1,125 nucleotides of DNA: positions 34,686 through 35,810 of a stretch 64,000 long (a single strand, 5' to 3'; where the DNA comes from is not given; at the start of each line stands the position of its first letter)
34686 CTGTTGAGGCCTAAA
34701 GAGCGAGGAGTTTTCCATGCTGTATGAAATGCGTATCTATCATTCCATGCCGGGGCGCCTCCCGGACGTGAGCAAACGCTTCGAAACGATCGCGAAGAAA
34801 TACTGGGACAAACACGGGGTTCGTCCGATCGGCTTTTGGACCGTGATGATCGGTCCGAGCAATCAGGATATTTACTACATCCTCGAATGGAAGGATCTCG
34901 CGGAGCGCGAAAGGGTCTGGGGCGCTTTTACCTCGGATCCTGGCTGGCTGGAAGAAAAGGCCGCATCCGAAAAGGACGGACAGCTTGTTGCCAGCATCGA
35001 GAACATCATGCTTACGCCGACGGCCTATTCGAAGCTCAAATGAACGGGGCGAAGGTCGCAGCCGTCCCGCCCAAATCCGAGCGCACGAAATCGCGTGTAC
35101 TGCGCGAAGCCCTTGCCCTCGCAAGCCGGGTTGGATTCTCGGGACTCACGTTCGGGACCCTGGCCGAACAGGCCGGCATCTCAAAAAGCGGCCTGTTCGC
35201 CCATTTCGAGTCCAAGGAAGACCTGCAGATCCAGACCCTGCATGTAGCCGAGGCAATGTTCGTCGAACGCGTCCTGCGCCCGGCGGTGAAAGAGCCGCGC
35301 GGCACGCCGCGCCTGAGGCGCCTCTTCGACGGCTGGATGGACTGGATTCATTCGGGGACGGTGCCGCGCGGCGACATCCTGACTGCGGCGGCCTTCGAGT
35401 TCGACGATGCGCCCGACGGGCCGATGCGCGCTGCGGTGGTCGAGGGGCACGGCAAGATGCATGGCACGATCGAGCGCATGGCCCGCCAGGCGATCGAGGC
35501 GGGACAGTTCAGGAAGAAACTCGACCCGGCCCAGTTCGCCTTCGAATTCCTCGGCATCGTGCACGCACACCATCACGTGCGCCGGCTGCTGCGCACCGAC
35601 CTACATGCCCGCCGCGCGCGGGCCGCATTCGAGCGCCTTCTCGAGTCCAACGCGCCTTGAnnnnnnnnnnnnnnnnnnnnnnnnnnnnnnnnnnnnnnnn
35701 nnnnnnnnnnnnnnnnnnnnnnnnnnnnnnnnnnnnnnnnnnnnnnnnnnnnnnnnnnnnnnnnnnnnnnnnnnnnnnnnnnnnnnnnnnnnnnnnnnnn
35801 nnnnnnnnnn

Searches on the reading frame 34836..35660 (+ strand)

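Call 15: search_protein_families(library=pfam, proteins=[window:34836-35660:+])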
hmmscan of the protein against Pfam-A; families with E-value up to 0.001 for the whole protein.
window:34836-35660:+ (274 aa): 2 families
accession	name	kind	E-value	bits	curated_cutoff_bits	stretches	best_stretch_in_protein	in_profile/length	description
PF16925.10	TetR_C_13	-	5.8e-26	91.5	27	1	156-265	1-109/109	Tetracyclin repressor-like, C-terminal domain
PF00440.29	TetR_N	-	1.5e-10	41.1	24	1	89-130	2-43/47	Bacterial regulatory proteins, tetR family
